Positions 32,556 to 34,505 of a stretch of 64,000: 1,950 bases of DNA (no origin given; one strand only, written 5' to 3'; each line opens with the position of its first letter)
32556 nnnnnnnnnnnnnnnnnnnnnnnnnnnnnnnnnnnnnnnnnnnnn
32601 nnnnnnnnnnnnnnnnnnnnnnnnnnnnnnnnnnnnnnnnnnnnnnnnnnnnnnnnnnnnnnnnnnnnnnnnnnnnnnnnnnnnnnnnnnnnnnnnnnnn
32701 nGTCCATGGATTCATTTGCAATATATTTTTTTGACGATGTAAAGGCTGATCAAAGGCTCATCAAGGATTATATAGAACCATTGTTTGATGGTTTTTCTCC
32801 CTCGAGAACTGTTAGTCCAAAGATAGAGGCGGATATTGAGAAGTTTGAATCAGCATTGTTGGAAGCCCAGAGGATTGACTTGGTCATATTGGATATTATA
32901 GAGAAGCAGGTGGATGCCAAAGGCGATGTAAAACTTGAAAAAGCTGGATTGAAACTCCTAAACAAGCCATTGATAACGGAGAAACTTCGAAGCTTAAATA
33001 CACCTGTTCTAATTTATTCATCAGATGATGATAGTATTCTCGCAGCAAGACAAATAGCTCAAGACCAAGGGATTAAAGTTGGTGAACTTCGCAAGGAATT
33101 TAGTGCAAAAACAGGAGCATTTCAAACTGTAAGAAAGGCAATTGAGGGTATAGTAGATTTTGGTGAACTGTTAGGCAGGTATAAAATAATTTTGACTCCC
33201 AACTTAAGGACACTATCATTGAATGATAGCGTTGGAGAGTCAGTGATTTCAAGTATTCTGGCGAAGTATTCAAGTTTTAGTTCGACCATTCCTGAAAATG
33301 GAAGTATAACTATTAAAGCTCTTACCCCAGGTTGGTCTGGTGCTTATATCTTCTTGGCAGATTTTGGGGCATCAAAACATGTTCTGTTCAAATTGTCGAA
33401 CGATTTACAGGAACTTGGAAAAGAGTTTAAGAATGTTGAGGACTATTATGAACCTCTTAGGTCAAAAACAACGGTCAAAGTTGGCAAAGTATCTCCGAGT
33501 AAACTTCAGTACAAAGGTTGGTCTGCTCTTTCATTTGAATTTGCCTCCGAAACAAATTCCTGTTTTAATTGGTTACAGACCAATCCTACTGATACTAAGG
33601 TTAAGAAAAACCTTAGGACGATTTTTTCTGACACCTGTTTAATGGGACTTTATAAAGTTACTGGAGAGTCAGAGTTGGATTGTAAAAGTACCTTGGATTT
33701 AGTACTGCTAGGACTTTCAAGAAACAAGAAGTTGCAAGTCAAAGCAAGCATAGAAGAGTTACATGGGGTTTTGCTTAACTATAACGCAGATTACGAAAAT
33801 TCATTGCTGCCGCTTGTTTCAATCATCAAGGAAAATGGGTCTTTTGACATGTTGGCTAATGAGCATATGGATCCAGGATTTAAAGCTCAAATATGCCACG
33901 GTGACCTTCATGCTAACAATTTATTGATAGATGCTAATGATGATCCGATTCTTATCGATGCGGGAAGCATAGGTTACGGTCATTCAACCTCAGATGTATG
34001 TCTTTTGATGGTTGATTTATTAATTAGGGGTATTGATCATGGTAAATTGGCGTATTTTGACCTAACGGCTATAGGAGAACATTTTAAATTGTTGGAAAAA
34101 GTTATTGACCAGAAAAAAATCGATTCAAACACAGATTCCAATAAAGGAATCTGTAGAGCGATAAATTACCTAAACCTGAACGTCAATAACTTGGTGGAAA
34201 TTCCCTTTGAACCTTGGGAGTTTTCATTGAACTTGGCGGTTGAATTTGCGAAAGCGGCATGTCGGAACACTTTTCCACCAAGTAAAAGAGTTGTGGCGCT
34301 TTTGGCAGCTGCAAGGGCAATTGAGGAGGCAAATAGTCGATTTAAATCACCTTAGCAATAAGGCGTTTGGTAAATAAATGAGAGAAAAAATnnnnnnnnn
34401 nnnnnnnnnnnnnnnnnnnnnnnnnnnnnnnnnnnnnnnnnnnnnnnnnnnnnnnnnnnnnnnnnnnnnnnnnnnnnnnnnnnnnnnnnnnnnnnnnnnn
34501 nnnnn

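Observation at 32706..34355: Receiver-like domain fused to an APH/eukaryotic-like kinase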

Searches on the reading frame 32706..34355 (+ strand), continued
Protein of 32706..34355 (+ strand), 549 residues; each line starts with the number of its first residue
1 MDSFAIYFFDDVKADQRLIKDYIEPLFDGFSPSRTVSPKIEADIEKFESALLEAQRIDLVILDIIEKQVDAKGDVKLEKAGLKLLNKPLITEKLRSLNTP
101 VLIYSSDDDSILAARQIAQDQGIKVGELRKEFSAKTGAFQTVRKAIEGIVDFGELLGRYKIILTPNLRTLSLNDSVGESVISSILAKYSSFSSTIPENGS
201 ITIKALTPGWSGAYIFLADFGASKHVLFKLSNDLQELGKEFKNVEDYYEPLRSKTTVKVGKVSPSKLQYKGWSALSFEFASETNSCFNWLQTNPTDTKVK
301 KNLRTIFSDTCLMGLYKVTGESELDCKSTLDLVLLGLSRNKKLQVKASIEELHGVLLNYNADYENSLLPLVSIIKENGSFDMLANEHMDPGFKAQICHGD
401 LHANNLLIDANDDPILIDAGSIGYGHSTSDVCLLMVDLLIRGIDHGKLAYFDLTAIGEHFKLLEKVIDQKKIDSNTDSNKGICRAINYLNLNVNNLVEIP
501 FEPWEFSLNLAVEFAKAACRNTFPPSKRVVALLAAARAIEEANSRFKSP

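Call 99: search_protein_families(library=pfam, proteins=[L009:15917-17134:-, L016:2509-3780:-, L010:153-2357:-, L016:3771-4160:-, L011:2817-3170:+, L012:8242-9276:+, L007:4819-5505:-, L021:2927-4243:-], max_evalue=0.0001)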
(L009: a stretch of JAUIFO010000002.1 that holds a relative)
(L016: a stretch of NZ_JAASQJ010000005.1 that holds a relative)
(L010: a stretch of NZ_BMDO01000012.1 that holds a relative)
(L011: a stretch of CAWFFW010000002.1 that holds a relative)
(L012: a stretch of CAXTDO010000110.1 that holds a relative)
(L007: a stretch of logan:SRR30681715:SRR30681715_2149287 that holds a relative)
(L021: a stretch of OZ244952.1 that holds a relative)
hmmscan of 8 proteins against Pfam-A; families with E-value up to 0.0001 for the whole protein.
L009:15917-17134:- (405 aa): 3 families
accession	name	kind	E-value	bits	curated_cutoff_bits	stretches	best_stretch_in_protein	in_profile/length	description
PF00589.27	Phage_integrase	-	1.7e-15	57.7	27.1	1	248-385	26-168/172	Phage integrase family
PF13102.12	Phage_int_SAM_5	-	5.5e-13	49.6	22.3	1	111-211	3-94/98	Phage integrase SAM-like domain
PF17293.8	Arm-DNA-bind_5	-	1.1e-11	45.5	22.6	1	9-95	1-86/87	Arm DNA-binding domain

L016:2509-3780:- (423 aa): 1 family
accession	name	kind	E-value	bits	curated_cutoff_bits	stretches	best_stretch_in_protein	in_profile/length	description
PF03432.20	Relaxase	-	7.8e-30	104.3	24.6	1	16-150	1-132/132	MobA/VirD2-like, nuclease domain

L010:153-2357:- (734 aa): 2 families
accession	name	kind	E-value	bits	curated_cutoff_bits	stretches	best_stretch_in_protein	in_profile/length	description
PF02518.31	HATPase_c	-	2.4e-22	79.9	26.4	1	624-731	4-110/111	Histidine kinase-, DNA gyrase B-, and HSP90-like ATPase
PF13589.12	HATPase_c_3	-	3.1e-19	69.8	25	1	53-192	5-128/137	Histidine kinase-, DNA gyrase B-, and HSP90-like ATPase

L016:3771-4160:- (129 aa): 2 families
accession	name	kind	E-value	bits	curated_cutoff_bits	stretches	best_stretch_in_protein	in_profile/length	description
PF21983.2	NikA-like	-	8.1e-13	48.8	27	1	7-85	2-71/72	Mobilization protein NikA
PF19514.5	MobC_2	-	2.2e-11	44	27.5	1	6-128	18-140/140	MobC-like protein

L011:2817-3170:+ (118 aa): 2 families
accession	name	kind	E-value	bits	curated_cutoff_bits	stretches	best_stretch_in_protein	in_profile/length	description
PF21983.2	NikA-like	-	7.6e-14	52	27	1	12-81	3-71/72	Mobilization protein NikA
PF05713.17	MobC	-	2.3e-09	38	23.2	1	67-99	3-38/45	Bacterial mobilisation protein (MobC)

L012:8242-9276:+ (345 aa): 3 families
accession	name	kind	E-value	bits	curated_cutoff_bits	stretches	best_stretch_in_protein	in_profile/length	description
PF02661.23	Fic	-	3.6e-15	57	24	1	110-214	5-93/93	Fic/DOC family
PF01047.28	MarR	-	6.5e-05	23.2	24.6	0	285-333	1-49/59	MarR family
PF12802.13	MarR_2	-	7.8e-05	23.2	27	0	285-333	3-52/61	MarR family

L007:4819-5505:- (228 aa): 1 family
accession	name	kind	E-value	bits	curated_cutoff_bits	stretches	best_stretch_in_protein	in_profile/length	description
PF00589.27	Phage_integrase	-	5.8e-16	59.2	27.1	1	68-213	26-168/172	Phage integrase family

L021:2927-4243:- (438 aa): 3 families
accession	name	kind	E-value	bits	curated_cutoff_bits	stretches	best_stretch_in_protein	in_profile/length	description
PF00589.27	Phage_integrase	-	4.3e-15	56.4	27.1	1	263-423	15-169/172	Phage integrase family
PF17293.8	Arm-DNA-bind_5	-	5.9e-15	56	22.6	1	6-86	1-78/87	Arm DNA-binding domain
PF13102.12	Phage_int_SAM_5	-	6.3e-15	55.8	22.3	1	140-238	1-97/98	Phage integrase SAM-like domain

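Call 102: fold_search(model_id=the predicted structure, library=viral)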
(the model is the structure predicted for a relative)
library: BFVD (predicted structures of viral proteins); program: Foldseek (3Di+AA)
matches with E <= 10: 607; with E <= 0.001: 12
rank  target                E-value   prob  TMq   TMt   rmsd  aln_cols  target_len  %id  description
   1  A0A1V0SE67            1.5e-06  1.00  0.34  0.30  23.4       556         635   12  Nucleotidyl transferase domain-containing protein [Indivirus ILV1]
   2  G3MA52                2.0e-06  1.00  0.38  0.56   7.9       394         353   14  Gp311 [Bacillus phage G]
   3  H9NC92                2.6e-05  1.00  0.35  0.33  22.7       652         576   10  (no name in the UniProt tables at hand)
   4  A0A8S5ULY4            6.3e-05  1.00  0.33  0.40   7.4       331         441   15  NTP transferase [Myoviridae sp. ctCo31]
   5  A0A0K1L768            7.9e-05  1.00  0.20  0.21  22.9       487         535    9  ORF_065R [Scale drop disease virus]
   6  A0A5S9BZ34            8.7e-05  1.00  0.35  0.37  21.4       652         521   12  Guanylyltransferase [Tenacibaculum phage PTm1]
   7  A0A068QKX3            1.3e-04  1.00  0.27  0.48   7.6       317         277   13  Choline/ ethanolamine kinase, (PKC-like) [Armadillidium vulgare iridescent virus]
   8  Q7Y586                3.2e-04  1.00  0.30  0.45   9.7       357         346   11  Uncharacterized protein RB69ORF052c [Escherichia phage RB69]
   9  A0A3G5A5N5            3.6e-04  1.00  0.23  0.27  13.9       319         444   12  Putative serine/threonine-protein kinase pim-2-like protein [Harvfovirus sp.]
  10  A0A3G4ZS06            5.7e-04  1.00  0.24  0.35   9.9       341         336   15  Choline/ethanolamine kinase [Terrestrivirus sp.]
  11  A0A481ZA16            6.2e-04  1.00  0.23  0.31  16.8       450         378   11  Protein kinase [Pithovirus LCPAC401]
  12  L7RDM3                8.1e-04  0.97  0.20  0.22  21.5       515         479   11  Phosphoinositide 3-kinase [Acanthamoeba polyphaga moumouvirus]
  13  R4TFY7                1.5e-03  1.00  0.21  0.41  13.1       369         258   12  (no name in the UniProt tables at hand)
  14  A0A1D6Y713            1.5e-03  0.98  0.21  0.25  19.8       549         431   11  (no name in the UniProt tables at hand)
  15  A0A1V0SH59            1.6e-03  0.98  0.22  0.13  18.6       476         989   14  Serine/threonine protein kinase [Hokovirus HKV1]
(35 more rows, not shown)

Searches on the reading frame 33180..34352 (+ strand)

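Call 16: search_protein_families(library=pfam, proteins=[window:33180-34352:+], max_evalue=10)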
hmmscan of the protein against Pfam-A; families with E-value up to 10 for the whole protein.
seq(391 aa): 6 families
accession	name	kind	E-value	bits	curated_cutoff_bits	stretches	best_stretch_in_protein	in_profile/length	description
PF19974.5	TCAD9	-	6.9e-08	32.5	40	2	233-282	294-343/429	Ternary complex associated domain 9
PF01636.29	APH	-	6.1e-07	29.9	23.2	1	228-277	160-210/239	Phosphotransferase enzyme family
PF03109.22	ABC1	-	0.0074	15.9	22.9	1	234-266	184-216/244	ABC1 atypical kinase-like domain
PF02958.26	EcKL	-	0.026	14.3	22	1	237-274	216-258/294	Ecdysteroid kinase-like family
PF03881.20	Fructosamin_kin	-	0.11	12.2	22.4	1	231-276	183-227/288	Fructosamine kinase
PF01163.29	RIO1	-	0.14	12.2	22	1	235-262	123-149/187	RIO domain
